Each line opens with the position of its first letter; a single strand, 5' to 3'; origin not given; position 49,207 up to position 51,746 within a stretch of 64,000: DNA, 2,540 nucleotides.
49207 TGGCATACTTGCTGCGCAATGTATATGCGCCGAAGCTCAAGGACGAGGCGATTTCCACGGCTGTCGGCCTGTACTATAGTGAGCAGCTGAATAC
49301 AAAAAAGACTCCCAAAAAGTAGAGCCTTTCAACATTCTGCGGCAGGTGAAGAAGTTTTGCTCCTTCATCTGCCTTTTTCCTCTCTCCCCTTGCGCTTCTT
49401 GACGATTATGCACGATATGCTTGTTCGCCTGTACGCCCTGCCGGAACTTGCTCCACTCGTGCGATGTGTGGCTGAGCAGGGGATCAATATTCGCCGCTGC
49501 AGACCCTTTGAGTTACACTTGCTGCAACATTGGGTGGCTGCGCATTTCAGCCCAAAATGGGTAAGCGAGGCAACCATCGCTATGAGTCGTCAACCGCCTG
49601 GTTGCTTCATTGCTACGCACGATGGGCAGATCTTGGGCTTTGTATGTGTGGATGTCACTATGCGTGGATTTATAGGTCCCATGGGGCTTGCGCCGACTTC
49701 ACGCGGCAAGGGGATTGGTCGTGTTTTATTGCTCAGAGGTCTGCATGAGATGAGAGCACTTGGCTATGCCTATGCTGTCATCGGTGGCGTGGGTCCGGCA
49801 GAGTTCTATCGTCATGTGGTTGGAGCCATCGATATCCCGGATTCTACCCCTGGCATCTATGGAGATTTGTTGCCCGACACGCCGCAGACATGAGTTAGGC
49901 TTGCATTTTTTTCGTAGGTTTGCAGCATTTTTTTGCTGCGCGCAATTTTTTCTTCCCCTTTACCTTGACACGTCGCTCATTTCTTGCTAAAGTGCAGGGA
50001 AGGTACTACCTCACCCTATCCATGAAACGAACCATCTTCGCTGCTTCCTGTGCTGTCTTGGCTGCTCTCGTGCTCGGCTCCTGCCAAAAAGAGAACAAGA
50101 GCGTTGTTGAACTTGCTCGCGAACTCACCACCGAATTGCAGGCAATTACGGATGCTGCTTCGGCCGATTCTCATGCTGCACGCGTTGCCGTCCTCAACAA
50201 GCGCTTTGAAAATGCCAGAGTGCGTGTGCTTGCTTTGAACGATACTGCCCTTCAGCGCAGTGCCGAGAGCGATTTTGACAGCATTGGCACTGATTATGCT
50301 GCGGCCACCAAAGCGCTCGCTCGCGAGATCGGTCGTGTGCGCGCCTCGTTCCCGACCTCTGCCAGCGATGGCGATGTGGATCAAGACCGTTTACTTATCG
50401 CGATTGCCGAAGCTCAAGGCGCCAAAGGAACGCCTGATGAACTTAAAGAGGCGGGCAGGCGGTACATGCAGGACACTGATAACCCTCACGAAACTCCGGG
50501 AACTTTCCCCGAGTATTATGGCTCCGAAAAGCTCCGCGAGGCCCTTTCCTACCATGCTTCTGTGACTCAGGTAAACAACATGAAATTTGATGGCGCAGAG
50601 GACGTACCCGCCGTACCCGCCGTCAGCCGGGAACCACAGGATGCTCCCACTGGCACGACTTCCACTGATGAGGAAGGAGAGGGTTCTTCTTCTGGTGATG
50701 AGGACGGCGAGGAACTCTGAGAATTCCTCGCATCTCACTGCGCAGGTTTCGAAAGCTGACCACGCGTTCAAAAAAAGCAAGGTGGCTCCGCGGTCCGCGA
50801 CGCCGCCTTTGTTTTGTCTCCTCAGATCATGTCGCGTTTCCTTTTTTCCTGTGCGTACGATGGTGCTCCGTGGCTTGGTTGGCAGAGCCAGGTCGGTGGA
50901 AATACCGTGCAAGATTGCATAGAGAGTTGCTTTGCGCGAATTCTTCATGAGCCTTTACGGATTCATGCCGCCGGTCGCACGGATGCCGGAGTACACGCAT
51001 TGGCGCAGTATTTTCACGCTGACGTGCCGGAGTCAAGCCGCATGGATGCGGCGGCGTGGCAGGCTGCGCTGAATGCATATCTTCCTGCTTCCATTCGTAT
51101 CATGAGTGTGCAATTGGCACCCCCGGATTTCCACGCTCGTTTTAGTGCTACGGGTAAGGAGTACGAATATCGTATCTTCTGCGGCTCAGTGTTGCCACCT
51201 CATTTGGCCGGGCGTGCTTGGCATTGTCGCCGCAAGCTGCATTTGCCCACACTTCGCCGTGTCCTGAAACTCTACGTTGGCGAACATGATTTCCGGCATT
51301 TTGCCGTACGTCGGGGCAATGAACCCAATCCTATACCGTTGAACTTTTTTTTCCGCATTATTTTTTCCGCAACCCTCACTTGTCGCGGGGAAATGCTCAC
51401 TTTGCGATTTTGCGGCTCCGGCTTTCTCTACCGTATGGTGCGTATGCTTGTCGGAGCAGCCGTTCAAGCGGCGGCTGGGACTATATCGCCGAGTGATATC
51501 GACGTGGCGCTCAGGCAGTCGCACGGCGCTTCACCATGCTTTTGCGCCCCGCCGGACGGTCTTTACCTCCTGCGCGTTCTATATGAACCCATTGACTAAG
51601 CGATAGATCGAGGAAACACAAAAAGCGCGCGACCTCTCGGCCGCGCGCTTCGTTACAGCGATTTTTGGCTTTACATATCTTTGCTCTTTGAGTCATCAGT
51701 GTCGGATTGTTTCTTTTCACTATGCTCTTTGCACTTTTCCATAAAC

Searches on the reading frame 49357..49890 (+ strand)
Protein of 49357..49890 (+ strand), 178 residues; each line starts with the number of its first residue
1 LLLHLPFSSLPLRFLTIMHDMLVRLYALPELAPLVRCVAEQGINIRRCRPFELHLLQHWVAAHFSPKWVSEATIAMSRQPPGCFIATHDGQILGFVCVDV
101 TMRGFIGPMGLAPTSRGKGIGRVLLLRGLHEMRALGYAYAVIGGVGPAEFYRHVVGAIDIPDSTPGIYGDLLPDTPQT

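Call 33: search_protein_families(library=pfam, proteins=[window:49357-49890:+], max_evalue=0.01)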
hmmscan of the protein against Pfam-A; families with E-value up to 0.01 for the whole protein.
window:49357-49890:+ (178 aa): 3 families
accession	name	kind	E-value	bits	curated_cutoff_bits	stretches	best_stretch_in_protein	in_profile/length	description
PF00583.31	Acetyltransf_1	-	7.7e-10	39.5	20.7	1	74-140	26-95/116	Acetyltransferase (GNAT) family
PF13508.13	Acetyltransf_7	-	1.2e-06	29.2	27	1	83-152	5-78/84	Acetyltransferase (GNAT) domain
PF13673.13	Acetyltransf_10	-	0.0095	16.3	23.6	0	82-134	32-82/128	Acetyltransferase (GNAT) domain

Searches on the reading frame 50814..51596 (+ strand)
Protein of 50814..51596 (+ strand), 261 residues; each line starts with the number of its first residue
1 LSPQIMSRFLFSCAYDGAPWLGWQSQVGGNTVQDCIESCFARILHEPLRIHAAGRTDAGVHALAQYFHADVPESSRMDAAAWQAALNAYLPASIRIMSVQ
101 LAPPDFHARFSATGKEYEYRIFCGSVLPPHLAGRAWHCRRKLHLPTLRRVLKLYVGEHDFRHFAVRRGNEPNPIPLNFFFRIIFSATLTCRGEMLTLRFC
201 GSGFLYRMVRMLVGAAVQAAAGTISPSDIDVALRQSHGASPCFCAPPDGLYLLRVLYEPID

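Call 33: search_protein_families(library=pfam, proteins=[window:50814-51596:+], max_evalue=0.01)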
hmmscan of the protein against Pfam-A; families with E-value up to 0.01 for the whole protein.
window:50814-51596:+ (261 aa): 1 family
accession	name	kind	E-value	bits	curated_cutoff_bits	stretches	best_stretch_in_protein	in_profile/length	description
PF01416.25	PseudoU_synth_1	-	1.5e-27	96.6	23.3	2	152-258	3-108/108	tRNA pseudouridine synthase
